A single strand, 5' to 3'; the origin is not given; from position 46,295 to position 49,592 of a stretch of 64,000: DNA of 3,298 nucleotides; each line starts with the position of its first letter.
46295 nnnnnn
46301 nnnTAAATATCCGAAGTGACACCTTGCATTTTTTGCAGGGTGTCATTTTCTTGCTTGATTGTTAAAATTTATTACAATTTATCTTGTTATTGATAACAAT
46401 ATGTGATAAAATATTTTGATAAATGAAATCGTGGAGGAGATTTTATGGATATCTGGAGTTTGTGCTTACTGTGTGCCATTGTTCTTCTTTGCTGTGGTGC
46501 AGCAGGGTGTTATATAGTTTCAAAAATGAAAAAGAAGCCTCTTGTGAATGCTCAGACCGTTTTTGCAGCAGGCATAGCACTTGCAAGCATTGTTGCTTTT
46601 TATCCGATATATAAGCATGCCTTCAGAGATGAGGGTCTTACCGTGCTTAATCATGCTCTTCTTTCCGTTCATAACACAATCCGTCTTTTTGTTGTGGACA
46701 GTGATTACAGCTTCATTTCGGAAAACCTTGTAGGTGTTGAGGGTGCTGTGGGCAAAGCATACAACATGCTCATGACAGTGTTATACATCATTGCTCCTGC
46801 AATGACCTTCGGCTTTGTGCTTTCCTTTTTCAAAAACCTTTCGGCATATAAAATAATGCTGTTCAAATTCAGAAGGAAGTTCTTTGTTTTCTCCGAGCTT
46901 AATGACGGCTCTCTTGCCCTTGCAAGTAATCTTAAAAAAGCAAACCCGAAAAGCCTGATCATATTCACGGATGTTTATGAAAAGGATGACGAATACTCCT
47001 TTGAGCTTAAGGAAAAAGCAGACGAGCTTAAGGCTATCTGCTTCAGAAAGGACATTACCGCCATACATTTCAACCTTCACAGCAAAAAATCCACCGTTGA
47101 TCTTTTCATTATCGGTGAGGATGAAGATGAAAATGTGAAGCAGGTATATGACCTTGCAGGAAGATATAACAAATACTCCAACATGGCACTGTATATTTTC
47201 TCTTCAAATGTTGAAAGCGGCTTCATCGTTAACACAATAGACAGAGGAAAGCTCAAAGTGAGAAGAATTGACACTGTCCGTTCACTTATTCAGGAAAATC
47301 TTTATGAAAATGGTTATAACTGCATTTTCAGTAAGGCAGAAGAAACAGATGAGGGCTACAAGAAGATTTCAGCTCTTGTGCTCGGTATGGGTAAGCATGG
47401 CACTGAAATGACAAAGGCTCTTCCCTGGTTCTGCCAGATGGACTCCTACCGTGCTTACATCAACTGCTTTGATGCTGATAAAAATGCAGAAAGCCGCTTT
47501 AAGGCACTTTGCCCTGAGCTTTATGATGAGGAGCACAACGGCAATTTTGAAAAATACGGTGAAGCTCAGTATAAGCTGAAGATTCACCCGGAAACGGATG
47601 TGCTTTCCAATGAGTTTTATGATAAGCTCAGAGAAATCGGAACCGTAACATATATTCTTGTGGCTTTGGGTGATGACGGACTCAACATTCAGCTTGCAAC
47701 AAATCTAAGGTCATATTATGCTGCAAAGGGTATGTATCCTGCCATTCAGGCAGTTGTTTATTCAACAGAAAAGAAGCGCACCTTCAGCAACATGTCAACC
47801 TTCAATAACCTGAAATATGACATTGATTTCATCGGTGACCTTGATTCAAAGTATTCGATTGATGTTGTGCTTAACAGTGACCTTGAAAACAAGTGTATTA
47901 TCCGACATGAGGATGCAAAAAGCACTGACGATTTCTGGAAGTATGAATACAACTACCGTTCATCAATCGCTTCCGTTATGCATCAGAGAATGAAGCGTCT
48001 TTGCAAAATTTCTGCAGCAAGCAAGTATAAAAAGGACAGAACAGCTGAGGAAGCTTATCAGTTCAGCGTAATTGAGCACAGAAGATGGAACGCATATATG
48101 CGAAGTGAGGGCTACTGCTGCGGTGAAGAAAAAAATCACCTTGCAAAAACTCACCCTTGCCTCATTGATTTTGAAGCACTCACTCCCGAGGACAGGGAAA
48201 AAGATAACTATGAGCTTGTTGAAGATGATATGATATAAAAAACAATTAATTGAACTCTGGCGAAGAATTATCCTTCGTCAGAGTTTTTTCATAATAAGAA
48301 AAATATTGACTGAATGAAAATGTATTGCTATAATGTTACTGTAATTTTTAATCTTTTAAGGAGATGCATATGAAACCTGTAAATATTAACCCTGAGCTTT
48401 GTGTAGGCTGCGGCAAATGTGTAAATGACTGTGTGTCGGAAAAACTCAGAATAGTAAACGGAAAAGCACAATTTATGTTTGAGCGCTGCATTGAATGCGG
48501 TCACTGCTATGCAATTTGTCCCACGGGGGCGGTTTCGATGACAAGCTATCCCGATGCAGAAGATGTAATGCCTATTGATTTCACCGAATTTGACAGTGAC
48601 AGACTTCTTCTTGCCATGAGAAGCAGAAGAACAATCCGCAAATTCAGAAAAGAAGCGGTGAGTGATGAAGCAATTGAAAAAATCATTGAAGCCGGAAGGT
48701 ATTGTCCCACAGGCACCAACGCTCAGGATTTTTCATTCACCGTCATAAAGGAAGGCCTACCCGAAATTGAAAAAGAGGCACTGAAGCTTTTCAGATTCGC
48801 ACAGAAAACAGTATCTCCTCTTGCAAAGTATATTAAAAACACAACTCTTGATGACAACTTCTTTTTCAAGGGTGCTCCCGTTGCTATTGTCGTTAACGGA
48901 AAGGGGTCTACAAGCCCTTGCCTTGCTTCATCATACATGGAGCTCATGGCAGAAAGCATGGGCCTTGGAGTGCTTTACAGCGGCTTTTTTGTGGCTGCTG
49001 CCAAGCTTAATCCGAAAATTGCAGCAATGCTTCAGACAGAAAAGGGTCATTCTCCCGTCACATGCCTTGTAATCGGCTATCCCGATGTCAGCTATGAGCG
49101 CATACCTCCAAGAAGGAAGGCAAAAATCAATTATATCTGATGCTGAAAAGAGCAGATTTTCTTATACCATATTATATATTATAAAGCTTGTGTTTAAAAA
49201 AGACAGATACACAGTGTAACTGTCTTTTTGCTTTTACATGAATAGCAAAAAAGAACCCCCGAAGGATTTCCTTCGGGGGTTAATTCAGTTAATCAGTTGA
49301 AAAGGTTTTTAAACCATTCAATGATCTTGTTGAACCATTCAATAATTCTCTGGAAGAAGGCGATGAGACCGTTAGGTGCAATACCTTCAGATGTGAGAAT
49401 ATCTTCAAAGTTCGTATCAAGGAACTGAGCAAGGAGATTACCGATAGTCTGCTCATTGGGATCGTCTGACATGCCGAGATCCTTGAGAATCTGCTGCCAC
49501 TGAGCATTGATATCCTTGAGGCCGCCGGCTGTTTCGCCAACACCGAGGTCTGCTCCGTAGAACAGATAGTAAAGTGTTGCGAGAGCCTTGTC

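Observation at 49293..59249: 3318-aa secreted protein built from six ~400-aa modules of an unrecognised helical repeat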

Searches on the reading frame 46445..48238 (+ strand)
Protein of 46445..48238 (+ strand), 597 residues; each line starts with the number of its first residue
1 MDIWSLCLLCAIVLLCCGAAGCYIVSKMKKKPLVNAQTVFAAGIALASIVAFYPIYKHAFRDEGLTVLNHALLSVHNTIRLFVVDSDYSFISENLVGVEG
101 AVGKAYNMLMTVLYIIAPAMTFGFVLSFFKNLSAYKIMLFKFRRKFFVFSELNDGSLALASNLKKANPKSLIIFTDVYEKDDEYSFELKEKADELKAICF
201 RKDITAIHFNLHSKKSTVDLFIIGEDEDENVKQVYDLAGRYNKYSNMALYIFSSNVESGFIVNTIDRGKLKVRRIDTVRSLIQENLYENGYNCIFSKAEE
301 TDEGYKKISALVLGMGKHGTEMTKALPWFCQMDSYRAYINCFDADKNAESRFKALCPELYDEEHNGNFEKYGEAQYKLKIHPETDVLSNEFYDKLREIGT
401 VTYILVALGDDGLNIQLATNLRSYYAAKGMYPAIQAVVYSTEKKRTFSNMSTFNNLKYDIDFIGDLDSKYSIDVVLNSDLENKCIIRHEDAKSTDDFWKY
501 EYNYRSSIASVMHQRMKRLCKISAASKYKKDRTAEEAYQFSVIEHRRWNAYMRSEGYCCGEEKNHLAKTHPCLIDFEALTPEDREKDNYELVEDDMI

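Call 12: search_protein_families(library=pfam, proteins=[window:46445-48238:+], max_evalue=0.001)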
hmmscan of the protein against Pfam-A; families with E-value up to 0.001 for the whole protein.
window:46445-48238:+ (597 aa): 1 family
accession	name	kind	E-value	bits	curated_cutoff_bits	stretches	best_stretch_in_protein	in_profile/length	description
PF02026.21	RyR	-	0.00014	22.5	27.4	1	543-589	27-73/91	RyR domain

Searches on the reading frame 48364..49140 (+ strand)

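Call 12: search_protein_families(library=pfam, proteins=[window:48364-49140:+], max_evalue=0.001)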
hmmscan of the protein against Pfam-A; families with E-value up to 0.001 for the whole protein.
window:48364-49140:+ (258 aa): 14 families
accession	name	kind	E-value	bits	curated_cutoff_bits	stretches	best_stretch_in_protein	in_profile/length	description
PF00881.29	Nitroreductase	-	9.4e-22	78.4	23.5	1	86-239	2-167/167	Nitroreductase family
PF00037.32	Fer4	-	4.7e-10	39.3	21.1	1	37-57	3-23/24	4Fe-4S binding domain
PF13237.11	Fer4_10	-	1.3e-09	38.3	25.5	1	6-53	2-53/53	4Fe-4S dicluster domain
PF12838.12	Fer4_7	-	5.1e-09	36.9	27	2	13-56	2-52/52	4Fe-4S dicluster domain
PF12837.12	Fer4_6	-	3.4e-08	33.5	25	2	40-56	7-23/24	4Fe-4S binding domain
PF13187.11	Fer4_9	-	3.6e-08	33.8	27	1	13-56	2-51/52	4Fe-4S dicluster domain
PF12797.12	Fer4_2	-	4.8e-07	29.8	24.5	0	39-54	7-22/22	4Fe-4S binding domain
PF14697.11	Fer4_21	-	5.9e-07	30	35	1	8-59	3-59/59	4Fe-4S dicluster domain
PF13183.11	Fer4_8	-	7.7e-07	30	27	0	39-62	2-25/68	4Fe-4S dicluster domain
PF13484.11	Fer4_16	-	1.2e-06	29.7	30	1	41-65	1-26/66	4Fe-4S double cluster binding domain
PF17179.9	Fer4_22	-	3.6e-06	28.2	27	0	41-56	1-16/95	4Fe-4S dicluster domain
PF25160.1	LdpA_Fe-S-bd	-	1.3e-05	25.3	27.6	0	37-62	23-48/49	LdpA Fe-S cluster-binding domain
PF12800.12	Fer4_4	-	0.00013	22.4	24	0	40-55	2-17/17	4Fe-4S binding domain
PF14512.11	TM1586_NiRdase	-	0.00016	21.8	27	0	91-131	145-187/215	Putative TM nitroreductase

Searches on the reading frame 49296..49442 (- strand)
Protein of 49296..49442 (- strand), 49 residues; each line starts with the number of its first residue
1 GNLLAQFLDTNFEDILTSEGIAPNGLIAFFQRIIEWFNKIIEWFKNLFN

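Call 55: find_homologous_proteins(query=A4, max_evalue=0.01)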
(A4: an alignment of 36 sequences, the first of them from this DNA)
Query A4 (36 sequences) (49 aa, profile of the alignment): 5 proteins with E <= 0.01 among 85 candidates.
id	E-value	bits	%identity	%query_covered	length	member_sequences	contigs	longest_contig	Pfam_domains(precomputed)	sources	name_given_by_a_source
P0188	1.9e-20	90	53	92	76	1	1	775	-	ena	-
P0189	2.1e-16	77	50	86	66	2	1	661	-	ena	-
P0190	1.2e-15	75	45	100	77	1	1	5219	-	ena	-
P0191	3.9e-12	64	58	73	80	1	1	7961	-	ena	-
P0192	1.3e-6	46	48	59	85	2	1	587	-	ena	-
